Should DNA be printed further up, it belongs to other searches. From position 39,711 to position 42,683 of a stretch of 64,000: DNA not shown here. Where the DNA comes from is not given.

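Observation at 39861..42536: Unusual 891-aa architecture: tandem PPDK_N-like ATP-grasp modules, swivel His domain and MazG/HisE-like NTP pyrophosphohydrolase, with no PEP-utilizer TIM barrel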

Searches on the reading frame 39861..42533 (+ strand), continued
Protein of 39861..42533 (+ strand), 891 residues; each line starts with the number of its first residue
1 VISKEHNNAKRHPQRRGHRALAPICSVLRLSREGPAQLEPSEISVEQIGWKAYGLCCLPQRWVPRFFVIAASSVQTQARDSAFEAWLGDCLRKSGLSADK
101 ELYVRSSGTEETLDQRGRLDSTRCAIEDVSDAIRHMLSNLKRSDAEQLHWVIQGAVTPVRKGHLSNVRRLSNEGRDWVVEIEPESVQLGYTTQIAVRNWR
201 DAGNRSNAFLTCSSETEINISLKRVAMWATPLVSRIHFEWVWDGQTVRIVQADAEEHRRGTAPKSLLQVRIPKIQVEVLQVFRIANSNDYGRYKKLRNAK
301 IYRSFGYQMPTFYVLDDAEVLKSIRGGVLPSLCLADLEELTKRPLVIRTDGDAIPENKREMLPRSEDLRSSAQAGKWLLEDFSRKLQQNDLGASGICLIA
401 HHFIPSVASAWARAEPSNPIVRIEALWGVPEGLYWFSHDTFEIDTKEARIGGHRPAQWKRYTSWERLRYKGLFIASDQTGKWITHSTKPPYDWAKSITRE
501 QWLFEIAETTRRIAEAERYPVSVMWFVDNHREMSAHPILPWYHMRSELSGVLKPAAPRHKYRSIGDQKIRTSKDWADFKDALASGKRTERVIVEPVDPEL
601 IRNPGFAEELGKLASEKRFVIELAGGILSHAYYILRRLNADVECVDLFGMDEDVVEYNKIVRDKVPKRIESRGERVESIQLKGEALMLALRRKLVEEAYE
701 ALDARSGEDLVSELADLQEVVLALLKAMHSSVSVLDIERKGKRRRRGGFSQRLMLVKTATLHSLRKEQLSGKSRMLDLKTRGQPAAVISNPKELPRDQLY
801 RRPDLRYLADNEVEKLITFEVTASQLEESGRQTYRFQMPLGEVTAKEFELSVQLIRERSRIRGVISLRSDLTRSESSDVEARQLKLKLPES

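Call 73: search_protein_families(library=pfam, proteins=[L047:6944-9574:+, L054:6980-9580:+, L066:6986-9589:+, L057:2336-4933:+, L041:6977-9571:+, L079:7932-10376:+], max_evalue=5)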
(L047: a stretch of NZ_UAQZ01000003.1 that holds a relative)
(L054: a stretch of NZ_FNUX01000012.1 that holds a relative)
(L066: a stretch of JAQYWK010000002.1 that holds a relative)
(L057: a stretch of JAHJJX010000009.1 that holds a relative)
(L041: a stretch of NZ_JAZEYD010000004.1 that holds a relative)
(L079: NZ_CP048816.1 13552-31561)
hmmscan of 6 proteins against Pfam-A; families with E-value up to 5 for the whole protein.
L047:6944-9574:+ (877 aa): 0 families

L054:6980-9580:+ (867 aa): 1 family
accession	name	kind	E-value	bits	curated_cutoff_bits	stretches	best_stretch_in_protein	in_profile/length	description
PF01503.22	PRA-PH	-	0.21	12.4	21.3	1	685-726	24-70/86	Phosphoribosyl-ATP pyrophosphohydrolase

L066:6986-9589:+ (868 aa): 3 families
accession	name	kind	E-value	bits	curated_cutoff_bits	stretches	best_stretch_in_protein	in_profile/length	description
PF01503.22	PRA-PH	-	0.0007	20.4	21.3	1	682-734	30-85/86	Phosphoribosyl-ATP pyrophosphohydrolase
PF12643.12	MazG-like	-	0.08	13.6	27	1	682-738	11-70/85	MazG-like family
PF03819.22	MazG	-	0.24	12.1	22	1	682-735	6-66/74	MazG nucleotide pyrophosphohydrolase domain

L057:2336-4933:+ (866 aa): 1 family
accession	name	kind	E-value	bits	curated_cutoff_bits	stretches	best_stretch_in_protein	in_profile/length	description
PF01326.24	PPDK_N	-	0.025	14.3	27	1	81-127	79-124/328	Pyruvate phosphate dikinase, AMP/ATP-binding domain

L041:6977-9571:+ (865 aa): 3 families
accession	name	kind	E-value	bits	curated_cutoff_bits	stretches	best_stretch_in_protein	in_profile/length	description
PF01326.24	PPDK_N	-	0.11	12.2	27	1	46-108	3-72/328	Pyruvate phosphate dikinase, AMP/ATP-binding domain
PF03819.22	MazG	-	0.41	11.4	22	1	677-709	4-39/74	MazG nucleotide pyrophosphohydrolase domain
PF25472.1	DUF7902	-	1.7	9.4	26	1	684-722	17-55/85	Domain of unknown function (DUF7902)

L079:7932-10376:+ (815 aa): 1 family
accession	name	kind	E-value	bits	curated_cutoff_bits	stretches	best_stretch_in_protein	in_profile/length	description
PF01503.22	PRA-PH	-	0.0003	21.6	21.3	1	638-708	13-83/86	Phosphoribosyl-ATP pyrophosphohydrolase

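Call 76: find_encoding_contigs(protein=P0028, flank=10000, max_places=1)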
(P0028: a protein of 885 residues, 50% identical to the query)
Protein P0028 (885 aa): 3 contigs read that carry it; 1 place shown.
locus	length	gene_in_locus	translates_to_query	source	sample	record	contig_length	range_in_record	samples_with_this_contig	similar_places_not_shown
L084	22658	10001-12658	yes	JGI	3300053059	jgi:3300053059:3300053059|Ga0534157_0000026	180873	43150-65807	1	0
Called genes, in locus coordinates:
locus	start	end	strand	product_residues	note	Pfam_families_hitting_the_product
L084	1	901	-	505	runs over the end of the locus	PF05681:Fumerase, PF05683:Fumerase_C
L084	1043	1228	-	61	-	-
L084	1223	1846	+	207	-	PF04116:FA_hydroxylase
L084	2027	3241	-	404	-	PF09989:DUF2229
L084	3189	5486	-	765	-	PF01869:BcrAD_BadFG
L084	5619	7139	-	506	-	-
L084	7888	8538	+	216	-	-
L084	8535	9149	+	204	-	-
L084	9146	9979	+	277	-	PF02086:MethyltransfD12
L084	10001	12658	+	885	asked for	-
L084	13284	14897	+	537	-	PF01268:FTHFS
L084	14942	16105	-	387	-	PF18854:baeRF_family10, PF18846:baeRF_family5 (weak)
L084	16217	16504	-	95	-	PF08734:GYD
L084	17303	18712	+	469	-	PF01964:ThiC_Rad_SAM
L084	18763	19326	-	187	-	-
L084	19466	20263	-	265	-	-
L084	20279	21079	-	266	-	PF00392:GntR, PF07729:FCD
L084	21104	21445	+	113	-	-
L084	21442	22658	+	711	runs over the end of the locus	PF02359:CDC48_N, PF05496:RuvB_N (weak), PF00004:AAA, PF13191:AAA_16 (weak), PF13401:AAA_22 (weak), PF17862:AAA_lid_3, PF00004:AAA, PF17862:AAA_lid_3, +14 more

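Call 77: find_encoding_contigs(protein=P0064, flank=10000, max_places=1)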
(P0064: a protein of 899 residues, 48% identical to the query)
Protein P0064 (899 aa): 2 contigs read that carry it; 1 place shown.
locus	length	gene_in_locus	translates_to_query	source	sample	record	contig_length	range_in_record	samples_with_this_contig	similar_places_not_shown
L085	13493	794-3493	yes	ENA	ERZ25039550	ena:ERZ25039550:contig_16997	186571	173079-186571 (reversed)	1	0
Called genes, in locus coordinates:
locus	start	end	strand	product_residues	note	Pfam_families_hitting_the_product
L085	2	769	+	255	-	?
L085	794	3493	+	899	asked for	-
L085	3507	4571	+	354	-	PF14082:SduA_C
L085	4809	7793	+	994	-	PF00069:Pkinase, PF07714:PK_Tyr_Ser-Thr, PF16697:Yop-YscD_cpl, PF00498:FHA, PF01590:GAF, PF13676:TIR_2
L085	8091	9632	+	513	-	-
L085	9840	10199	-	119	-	-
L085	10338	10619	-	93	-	-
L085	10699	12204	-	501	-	PF01943:Polysacc_synt, PF13440:Polysacc_synt_3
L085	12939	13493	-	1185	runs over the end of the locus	PF01734:Patatin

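Call 78: find_encoding_contigs(protein=P0090, flank=10000, max_places=1)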
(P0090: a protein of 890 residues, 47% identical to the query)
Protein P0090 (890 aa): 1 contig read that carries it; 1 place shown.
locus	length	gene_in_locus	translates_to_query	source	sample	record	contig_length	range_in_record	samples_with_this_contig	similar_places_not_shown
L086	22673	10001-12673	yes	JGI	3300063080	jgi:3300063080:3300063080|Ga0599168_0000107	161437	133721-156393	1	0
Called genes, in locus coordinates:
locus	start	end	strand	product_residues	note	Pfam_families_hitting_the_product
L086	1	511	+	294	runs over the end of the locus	PF02634:FdhD-NarQ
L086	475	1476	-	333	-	PF00072:Response_reg, PF13487:HD_5, PF01966:HD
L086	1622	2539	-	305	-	PF01014:Uricase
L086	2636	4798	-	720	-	PF00486:Trans_reg_C, PF26549:Tricorn_N (weak), PF07676:PD40 (faint), PF25174:Beta-prop_THOC3 (faint), PF26549:Tricorn_N (weak), PF26550:Tricorn_2nd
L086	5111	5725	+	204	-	-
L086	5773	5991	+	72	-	-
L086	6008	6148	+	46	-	-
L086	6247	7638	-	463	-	PF01554:MatE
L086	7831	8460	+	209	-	-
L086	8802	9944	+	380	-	PF02086:MethyltransfD12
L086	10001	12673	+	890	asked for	-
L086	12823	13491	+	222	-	-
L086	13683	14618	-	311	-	PF13354:Beta-lactamase2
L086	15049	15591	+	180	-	PF07963:N_methyl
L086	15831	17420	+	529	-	PF09286:Pro-kuma_activ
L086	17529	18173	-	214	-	-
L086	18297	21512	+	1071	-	PF02012:BNR (faint), PF15899:BNR_6 (faint), PF15902:Sortilin-Vps10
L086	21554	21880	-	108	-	PF01329:Pterin_4a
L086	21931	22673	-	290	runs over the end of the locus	PF01063:Aminotran_4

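Call 79: search_protein_representatives(alignment_id=A1)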
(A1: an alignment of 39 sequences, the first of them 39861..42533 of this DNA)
Query: 39 sequences, 892 profile positions. Proteins with E-value up to 0.001 (for the whole library): 8543; up to 1e-10: 4111; up to 1e-30: 680. The best 150 are listed.
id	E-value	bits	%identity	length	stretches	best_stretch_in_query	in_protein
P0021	0.0e+00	1375.4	-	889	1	5-883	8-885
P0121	0.0e+00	1192.7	-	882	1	21-879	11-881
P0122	0.0e+00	1126.7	-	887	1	16-884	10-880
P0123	0.0e+00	1126.7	-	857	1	24-890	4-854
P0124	0.0e+00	1114.7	-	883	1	17-877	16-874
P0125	0.0e+00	1107.1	-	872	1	21-882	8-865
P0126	0.0e+00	1098.5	-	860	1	26-889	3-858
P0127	0.0e+00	1089.2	-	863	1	28-877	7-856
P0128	0.0e+00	1069.0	-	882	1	14-883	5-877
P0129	0.0e+00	1063.2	-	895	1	10-882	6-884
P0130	0.0e+00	1052.4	-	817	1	75-889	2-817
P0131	1.1e-296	1002.8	-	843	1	38-882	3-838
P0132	1.6e-296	1002.3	-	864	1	23-873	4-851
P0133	1.1e-285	966.5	-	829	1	304-883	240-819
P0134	1.3e-280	949.7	-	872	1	16-882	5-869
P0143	1.9e-238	810.1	-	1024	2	26-736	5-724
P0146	1.0e-233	794.5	-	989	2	51-733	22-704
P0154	8.1e-206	702.2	-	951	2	23-735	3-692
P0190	9.5e-173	592.7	-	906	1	24-771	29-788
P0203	2.1e-165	568.4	-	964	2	35-734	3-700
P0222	2.9e-156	538.2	-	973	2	32-755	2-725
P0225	4.7e-155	534.2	-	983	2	33-752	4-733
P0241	6.9e-146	503.9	-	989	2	41-766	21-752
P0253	8.5e-140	483.7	-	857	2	90-766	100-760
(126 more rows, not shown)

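Call 80: search_protein_families(library=pfam, proteins=[P0143, P0146, P0154, P0203, P0222, P0241, P0225, P0190, P0253, P0133], max_evalue=0.1)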
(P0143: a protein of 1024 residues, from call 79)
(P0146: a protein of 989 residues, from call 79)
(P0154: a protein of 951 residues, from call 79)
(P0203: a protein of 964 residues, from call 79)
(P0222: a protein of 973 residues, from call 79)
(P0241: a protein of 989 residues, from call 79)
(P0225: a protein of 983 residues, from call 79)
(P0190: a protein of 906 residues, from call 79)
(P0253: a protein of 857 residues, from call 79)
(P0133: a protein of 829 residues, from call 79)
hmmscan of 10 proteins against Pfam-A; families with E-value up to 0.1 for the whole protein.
P0143 (1024 aa): 1 family
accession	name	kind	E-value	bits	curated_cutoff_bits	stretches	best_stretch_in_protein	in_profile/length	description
PF01503.22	PRA-PH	-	0.073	13.9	21.3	0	681-731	29-80/86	Phosphoribosyl-ATP pyrophosphohydrolase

P0146 (989 aa): 0 families

P0154 (951 aa): 3 families
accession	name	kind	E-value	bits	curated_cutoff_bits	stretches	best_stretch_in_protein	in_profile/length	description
PF01326.24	PPDK_N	-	0.0072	16.1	27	0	414-508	217-308/328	Pyruvate phosphate dikinase, AMP/ATP-binding domain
PF01503.22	PRA-PH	-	0.051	14.4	21.3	0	641-678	22-60/86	Phosphoribosyl-ATP pyrophosphohydrolase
PF08242.18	Methyltransf_12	-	0.08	14.1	30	0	639-694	42-97/98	Methyltransferase domain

P0203 (964 aa): 1 family
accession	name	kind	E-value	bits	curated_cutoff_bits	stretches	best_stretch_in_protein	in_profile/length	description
PF03819.22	MazG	-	0.01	16.5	22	1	660-694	6-43/74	MazG nucleotide pyrophosphohydrolase domain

P0222 (973 aa): 0 families

P0241 (989 aa): 1 family
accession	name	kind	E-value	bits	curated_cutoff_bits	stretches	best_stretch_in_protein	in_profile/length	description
PF01326.24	PPDK_N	-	0.0033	17.2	27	0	419-523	196-294/328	Pyruvate phosphate dikinase, AMP/ATP-binding domain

P0225 (983 aa): 2 families
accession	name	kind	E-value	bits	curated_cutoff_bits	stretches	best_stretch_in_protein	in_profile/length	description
PF03819.22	MazG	-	0.021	15.5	22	1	673-702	5-37/74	MazG nucleotide pyrophosphohydrolase domain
PF01503.22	PRA-PH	-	0.055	14.3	21.3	0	672-702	27-61/86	Phosphoribosyl-ATP pyrophosphohydrolase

P0190 (906 aa): 3 families
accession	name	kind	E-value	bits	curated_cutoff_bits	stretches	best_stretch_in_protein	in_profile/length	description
PF03819.22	MazG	-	2.9e-05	24.7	22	1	710-763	5-65/74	MazG nucleotide pyrophosphohydrolase domain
PF12643.12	MazG-like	-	0.039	14.6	27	0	711-766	11-69/85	MazG-like family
PF01503.22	PRA-PH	-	0.063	14.1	21.3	0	710-756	29-78/86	Phosphoribosyl-ATP pyrophosphohydrolase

P0253 (857 aa): 3 families
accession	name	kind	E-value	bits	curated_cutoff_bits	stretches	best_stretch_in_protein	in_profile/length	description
PF01326.24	PPDK_N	-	0.00018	21.4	27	1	27-130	3-116/328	Pyruvate phosphate dikinase, AMP/ATP-binding domain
PF17727.6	CtsR_C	-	0.0017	19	23.8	1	658-698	8-48/72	CtsR C-terminal dimerization domain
PF01503.22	PRA-PH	-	0.052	14.4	21.3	0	682-733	22-78/86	Phosphoribosyl-ATP pyrophosphohydrolase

P0133 (829 aa): 2 families
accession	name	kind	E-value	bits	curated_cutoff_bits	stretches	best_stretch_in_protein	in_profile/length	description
PF13936.12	HTH_38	-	0.078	13.2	27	0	207-222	16-31/44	Helix-turn-helix domain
PF01503.22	PRA-PH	-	0.08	13.8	21.3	0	629-680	29-83/86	Phosphoribosyl-ATP pyrophosphohydrolase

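Call 103: search_protein_families(library=phrogs, proteins=[window:39861-42533:+], max_evalue=0.01)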
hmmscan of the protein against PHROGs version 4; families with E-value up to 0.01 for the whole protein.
window:39861-42533:+ (891 aa): 0 families

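Call 106: search_dna_similar(query=L041:6397-7011:+, collection=phages, mode=protein, max_evalue=0.01, max_rows=15)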
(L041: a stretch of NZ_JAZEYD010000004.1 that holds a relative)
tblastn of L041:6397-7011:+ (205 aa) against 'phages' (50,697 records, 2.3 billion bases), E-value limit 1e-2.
No match.

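Call 107: search_dna_similar(query=L047:6231-6938:+, collection=phages, mode=protein, max_evalue=0.01, max_rows=15)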
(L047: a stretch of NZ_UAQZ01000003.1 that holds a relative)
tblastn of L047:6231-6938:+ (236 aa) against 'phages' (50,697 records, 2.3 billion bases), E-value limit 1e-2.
No match.

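Call 108: find_related_loci(query=A1, collection=viral_contigs, flank=8000)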
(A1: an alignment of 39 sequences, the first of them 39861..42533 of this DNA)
Query A1 (891 aa) in viral_contigs; peptide patterns used: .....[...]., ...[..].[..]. (x = any residue, [..] = any of these).
30 stretches matched a pattern, but none encodes a relative of the query by tblastn (E <= 1e-3).
